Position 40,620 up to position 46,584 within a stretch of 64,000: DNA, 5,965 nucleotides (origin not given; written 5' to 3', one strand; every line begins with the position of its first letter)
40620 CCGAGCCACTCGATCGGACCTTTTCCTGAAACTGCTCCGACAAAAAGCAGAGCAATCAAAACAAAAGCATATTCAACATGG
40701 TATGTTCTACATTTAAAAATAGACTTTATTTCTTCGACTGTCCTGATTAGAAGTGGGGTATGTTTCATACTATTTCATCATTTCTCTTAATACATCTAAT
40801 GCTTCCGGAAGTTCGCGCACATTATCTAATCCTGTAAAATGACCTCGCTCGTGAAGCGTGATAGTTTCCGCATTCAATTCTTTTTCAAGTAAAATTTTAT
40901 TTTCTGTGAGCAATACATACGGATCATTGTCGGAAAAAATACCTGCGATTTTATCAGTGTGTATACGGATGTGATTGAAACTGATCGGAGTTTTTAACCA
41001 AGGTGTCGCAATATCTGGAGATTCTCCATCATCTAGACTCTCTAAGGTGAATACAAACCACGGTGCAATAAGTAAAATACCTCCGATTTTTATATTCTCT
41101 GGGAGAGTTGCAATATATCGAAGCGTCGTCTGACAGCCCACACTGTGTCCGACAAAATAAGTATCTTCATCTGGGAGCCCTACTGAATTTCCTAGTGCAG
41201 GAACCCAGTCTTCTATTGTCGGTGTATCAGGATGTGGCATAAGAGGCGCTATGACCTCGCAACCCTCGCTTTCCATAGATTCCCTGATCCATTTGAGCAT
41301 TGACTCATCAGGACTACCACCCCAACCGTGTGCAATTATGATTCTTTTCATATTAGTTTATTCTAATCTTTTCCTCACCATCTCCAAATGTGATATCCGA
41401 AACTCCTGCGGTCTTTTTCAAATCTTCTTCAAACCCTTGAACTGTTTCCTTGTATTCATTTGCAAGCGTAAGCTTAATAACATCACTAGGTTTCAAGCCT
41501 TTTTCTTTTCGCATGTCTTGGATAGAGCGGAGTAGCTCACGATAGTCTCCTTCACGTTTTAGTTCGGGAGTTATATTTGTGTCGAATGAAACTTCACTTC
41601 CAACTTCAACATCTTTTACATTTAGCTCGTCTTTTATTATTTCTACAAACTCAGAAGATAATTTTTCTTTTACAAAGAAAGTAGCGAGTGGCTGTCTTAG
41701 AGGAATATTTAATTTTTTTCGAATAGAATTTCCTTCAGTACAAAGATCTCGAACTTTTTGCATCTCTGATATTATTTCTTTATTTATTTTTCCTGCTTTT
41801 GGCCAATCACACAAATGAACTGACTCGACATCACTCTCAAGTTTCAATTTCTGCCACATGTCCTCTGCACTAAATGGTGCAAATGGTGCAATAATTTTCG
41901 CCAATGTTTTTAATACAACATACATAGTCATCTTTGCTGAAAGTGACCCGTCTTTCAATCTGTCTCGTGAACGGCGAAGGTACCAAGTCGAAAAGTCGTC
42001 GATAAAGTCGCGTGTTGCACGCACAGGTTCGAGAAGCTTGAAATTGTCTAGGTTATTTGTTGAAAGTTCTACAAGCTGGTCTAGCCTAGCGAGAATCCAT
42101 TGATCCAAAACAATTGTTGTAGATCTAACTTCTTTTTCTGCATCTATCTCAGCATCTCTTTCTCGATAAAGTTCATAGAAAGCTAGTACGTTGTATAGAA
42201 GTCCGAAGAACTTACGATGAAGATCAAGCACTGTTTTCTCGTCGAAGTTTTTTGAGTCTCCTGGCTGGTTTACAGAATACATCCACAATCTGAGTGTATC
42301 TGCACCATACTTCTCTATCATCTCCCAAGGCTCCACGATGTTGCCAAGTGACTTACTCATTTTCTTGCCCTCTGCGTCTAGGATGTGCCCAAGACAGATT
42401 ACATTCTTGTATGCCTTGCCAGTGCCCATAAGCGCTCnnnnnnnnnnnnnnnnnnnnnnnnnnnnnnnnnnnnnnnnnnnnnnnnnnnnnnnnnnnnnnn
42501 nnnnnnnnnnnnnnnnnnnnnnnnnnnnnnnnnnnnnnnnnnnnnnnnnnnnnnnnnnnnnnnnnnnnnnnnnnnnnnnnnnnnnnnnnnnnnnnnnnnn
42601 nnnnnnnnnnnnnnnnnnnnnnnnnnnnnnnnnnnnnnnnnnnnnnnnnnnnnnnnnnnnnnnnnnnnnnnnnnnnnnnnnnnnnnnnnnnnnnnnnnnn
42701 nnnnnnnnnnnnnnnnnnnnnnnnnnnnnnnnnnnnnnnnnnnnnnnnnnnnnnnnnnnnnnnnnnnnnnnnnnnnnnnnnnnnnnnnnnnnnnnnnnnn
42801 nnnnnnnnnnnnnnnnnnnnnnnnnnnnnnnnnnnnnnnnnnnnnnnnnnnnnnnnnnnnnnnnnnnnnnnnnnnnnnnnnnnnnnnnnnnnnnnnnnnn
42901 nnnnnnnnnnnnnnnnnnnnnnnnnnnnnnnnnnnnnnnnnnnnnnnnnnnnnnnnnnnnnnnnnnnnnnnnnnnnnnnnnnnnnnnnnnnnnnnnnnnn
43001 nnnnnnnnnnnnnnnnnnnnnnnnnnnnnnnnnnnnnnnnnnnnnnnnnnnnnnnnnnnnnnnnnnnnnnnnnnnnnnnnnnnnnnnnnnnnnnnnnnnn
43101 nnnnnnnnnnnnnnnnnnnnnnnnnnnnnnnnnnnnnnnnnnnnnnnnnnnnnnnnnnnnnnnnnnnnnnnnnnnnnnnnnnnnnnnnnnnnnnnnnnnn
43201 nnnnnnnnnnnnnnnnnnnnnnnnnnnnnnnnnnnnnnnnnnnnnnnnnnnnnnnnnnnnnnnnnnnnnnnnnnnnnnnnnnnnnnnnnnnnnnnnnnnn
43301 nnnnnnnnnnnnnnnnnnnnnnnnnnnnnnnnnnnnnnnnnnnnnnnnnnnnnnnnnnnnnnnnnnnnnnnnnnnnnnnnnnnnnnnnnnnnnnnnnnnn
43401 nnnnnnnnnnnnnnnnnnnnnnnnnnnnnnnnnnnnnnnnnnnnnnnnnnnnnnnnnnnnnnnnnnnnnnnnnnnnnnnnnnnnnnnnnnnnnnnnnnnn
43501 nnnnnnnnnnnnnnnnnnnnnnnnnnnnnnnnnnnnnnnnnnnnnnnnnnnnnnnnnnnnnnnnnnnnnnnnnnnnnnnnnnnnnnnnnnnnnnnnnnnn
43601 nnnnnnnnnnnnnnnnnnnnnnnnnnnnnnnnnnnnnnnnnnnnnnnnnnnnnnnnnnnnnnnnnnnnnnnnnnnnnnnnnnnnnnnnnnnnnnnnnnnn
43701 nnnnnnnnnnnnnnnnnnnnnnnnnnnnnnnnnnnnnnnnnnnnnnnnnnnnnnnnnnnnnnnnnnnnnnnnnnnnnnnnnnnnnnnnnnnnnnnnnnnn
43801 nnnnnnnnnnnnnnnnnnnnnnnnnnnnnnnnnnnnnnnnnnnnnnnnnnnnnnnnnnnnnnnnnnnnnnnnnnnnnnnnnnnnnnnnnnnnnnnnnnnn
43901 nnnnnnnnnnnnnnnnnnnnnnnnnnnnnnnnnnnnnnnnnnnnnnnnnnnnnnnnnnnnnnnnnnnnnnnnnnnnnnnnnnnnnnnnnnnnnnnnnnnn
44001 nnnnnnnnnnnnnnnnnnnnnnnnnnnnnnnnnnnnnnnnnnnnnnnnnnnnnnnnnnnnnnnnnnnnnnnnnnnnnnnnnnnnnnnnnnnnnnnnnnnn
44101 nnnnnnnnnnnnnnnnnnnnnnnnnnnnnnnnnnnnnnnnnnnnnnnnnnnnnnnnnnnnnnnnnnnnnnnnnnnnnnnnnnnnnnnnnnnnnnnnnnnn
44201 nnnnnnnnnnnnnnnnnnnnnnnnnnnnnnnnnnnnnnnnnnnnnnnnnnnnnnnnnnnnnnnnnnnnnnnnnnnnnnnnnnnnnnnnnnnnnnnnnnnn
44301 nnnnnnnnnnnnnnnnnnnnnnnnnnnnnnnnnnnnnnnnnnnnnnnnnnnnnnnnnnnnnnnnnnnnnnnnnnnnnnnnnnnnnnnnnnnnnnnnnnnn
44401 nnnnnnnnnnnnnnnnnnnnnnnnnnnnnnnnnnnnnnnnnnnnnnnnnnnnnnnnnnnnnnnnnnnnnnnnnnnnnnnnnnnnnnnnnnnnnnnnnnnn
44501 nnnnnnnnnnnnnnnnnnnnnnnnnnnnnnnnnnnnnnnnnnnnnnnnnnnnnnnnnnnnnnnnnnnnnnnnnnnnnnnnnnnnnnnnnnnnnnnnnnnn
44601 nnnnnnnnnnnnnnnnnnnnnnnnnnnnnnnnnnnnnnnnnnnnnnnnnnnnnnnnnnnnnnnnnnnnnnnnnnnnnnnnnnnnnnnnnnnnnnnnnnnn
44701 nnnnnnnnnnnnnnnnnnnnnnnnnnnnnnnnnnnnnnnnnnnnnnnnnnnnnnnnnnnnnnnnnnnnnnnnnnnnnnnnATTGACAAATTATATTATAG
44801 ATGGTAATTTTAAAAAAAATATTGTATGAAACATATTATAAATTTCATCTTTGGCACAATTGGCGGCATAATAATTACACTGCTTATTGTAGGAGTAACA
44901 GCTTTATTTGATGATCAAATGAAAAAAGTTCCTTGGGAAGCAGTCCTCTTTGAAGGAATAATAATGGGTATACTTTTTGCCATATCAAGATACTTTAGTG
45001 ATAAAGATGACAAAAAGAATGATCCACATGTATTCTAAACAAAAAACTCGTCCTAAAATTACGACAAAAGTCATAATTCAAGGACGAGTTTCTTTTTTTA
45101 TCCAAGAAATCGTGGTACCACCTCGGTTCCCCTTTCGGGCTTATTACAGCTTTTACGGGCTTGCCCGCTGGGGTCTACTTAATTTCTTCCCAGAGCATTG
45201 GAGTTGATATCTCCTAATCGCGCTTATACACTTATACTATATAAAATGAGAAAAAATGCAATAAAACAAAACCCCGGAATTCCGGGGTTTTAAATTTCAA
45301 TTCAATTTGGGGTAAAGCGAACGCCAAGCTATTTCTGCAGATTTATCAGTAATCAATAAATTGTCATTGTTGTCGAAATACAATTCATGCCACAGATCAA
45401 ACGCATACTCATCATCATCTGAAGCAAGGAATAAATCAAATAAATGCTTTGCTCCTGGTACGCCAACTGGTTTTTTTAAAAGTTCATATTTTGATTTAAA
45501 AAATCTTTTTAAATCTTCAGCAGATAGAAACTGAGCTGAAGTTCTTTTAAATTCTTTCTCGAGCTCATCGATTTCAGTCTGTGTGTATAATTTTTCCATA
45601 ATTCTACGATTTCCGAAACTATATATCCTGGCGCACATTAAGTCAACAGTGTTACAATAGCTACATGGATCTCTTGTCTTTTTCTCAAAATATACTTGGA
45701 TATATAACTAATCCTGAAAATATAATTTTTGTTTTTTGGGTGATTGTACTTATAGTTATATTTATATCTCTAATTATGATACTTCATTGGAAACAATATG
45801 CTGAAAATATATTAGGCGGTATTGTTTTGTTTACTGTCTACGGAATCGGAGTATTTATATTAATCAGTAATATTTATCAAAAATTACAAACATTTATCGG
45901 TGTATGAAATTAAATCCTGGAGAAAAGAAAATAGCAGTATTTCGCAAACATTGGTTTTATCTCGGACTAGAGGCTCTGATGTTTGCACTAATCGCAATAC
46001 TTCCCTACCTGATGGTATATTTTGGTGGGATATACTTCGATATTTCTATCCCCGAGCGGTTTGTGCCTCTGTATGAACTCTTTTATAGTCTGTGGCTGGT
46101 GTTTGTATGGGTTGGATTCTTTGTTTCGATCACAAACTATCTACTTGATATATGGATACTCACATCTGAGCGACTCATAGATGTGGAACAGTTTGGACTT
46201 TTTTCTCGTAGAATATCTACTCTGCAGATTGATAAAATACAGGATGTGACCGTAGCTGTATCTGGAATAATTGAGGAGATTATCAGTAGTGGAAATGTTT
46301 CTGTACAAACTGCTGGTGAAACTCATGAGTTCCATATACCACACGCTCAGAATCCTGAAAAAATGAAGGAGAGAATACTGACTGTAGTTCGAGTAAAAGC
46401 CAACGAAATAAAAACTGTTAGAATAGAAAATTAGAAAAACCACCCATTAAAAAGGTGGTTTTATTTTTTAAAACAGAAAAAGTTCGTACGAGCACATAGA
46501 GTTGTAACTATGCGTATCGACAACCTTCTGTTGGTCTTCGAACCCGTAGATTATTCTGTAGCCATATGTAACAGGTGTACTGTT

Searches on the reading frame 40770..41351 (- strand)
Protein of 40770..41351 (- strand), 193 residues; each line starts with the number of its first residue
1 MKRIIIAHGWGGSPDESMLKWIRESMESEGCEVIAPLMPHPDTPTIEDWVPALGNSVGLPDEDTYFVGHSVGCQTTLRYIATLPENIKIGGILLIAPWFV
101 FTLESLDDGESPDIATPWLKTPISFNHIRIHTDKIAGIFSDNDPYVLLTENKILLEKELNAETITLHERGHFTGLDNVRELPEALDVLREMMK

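Call 53: search_protein_families(library=pfam, proteins=[window:40770-41351:-], max_evalue=0.0001)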
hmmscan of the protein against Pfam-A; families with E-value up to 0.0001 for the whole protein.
window:40770-41351:- (193 aa): 1 family
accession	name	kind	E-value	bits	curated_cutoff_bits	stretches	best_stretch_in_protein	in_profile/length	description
PF06821.19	Ser_hydrolase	-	3.1e-18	66.7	22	1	4-189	1-171/172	Serine hydrolase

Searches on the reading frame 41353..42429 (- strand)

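Call 53: search_protein_families(library=pfam, proteins=[window:41353-42429:-], max_evalue=0.0001)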
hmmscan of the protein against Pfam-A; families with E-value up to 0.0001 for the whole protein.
window:41353-42429:- (358 aa): 5 families
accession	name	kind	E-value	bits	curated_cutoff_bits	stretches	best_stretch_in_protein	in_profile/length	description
PF08264.19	Anticodon_1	-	4.9e-32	111.3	25.1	1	109-249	1-145/148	Anticodon-binding domain of tRNA ligase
PF00133.28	tRNA-synt_1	-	8.5e-16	58.1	22.7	1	6-55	358-407/414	tRNA synthetases class I (I, L, M and V)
PF19302.4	DUF5915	-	1.5e-15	57.7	27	1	280-350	102-174/195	Domain of unknown function (DUF5915)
PF09334.17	tRNA-synt_1g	-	4.4e-06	26.1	20.1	1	9-67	314-371/391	tRNA synthetases class I (M)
PF01406.26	tRNA-synt_1e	-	5e-05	23.2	27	1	15-54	245-284/301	tRNA synthetases class I (C) catalytic domain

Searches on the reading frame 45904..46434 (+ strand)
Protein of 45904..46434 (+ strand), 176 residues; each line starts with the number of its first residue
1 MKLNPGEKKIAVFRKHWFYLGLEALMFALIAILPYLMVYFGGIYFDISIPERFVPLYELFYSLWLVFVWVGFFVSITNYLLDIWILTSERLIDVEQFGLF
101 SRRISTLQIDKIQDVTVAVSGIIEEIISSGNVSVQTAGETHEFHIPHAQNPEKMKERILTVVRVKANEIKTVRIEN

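Call 53: search_protein_families(library=pfam, proteins=[window:45904-46434:+], max_evalue=0.0001)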
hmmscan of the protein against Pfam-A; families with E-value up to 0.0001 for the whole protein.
window:45904-46434:+ (176 aa): 1 family
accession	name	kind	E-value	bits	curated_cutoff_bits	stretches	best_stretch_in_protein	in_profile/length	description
PF03703.20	bPH_2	-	1.3e-06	29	22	1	92-158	13-78/78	Bacterial PH domain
